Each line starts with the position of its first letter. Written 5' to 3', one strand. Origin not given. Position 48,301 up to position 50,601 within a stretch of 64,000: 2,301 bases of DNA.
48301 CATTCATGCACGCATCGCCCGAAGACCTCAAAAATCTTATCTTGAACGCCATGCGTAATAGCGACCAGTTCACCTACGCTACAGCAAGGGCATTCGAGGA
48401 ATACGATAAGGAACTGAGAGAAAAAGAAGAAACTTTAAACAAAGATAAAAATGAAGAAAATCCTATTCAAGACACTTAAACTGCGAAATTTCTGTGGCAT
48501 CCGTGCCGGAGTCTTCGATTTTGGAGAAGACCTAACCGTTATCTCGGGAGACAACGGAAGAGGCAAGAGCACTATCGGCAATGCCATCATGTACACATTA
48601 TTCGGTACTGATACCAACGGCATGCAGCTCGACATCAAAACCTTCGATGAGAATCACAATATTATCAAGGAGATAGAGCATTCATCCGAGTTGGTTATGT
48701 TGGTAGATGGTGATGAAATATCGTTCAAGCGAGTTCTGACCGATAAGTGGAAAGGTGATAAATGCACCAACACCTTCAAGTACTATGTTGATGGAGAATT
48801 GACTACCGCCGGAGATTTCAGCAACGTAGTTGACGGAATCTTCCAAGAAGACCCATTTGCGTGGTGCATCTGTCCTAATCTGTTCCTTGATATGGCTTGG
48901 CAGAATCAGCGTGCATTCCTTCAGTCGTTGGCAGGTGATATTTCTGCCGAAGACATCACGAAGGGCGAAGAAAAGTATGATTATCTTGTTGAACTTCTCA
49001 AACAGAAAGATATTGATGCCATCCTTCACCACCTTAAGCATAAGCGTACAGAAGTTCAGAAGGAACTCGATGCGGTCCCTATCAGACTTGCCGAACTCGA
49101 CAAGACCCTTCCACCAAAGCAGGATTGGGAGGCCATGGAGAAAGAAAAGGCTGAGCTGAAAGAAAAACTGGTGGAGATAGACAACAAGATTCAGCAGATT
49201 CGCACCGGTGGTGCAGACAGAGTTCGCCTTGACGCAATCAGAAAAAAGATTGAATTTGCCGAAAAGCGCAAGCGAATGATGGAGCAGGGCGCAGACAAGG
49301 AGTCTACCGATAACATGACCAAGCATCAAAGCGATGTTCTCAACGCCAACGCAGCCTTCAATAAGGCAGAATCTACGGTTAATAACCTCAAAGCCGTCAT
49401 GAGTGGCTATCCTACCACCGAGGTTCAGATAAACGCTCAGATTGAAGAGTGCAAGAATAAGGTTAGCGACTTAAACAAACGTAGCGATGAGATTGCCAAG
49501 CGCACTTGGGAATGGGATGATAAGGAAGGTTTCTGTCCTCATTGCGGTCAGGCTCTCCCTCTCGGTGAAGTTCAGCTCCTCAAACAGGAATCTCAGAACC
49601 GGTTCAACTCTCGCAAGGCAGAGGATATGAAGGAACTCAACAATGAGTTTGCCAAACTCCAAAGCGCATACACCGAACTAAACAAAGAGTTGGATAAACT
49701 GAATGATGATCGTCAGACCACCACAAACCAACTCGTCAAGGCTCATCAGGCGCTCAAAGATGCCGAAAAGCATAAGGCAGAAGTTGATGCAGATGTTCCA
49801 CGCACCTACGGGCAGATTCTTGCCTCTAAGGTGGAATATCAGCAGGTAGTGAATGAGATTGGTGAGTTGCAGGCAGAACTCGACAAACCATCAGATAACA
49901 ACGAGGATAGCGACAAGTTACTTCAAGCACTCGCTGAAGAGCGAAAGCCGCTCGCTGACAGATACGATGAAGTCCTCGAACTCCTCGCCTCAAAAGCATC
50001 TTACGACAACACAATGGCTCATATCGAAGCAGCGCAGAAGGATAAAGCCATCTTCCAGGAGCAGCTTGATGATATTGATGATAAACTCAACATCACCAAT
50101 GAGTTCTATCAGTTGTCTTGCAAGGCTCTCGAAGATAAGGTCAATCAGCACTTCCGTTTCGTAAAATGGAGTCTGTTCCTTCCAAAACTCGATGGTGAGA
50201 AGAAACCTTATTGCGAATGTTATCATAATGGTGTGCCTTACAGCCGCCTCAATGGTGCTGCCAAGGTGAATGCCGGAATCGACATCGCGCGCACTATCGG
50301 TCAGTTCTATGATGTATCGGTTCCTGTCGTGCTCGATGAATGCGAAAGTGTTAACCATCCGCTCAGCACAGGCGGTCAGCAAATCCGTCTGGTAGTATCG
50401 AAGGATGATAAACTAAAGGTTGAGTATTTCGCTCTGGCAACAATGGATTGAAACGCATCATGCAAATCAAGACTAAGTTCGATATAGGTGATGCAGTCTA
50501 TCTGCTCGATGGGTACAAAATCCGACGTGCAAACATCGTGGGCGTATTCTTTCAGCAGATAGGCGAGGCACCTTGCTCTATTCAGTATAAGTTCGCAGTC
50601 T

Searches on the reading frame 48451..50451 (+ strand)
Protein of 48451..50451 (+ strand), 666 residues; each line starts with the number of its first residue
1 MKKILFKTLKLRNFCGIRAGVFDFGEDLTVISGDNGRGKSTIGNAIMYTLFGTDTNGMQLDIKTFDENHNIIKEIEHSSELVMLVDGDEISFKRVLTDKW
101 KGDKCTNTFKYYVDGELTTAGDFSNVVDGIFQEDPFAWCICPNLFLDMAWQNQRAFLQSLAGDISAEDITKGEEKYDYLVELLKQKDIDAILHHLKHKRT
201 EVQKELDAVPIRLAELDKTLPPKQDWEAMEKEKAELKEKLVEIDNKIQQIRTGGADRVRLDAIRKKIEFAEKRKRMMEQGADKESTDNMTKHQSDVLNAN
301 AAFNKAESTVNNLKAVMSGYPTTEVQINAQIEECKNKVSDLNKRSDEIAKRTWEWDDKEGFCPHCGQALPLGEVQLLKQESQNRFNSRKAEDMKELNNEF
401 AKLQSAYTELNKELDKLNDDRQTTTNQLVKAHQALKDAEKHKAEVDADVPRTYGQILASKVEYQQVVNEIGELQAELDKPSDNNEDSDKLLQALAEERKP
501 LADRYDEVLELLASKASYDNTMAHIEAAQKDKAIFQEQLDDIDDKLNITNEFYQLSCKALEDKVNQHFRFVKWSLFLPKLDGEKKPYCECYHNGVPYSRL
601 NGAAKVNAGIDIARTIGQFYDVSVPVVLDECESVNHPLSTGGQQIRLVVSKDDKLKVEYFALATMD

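Call 52: search_protein_families(library=phrogs, proteins=[window:48451-50451:+], max_evalue=0.00001)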
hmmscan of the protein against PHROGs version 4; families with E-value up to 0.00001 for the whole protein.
window:48451-50451:+ (666 aa): 9 families
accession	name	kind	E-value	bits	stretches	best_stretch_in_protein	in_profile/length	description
phrog_77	-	DNA, RNA and nucleotide metabolism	2.3e-57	196.2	1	1-633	293-900/967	SbcC-like subunit of palindrome specific endonuclease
phrog_10445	-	unknown function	4.2e-40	138.8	1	2-276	1-281/296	-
phrog_21084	-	other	8.3e-40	137.8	1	286-656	29-392/396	recombinase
phrog_1499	-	unknown function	6.6e-32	112.3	2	3-349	2-312/427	-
phrog_20188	-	DNA, RNA and nucleotide metabolism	1.2e-29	104.6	1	378-657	3-276/279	endonuclease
phrog_3940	-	unknown function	4.1e-08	33.5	1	6-80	5-80/537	-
phrog_25363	-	unknown function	6.4e-08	33.7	1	2-69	3-72/77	-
phrog_8323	-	unknown function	1.3e-06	28.2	1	7-238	52-252/623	-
phrog_7507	-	unknown function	4.2e-06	27.3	1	7-118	5-114/483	-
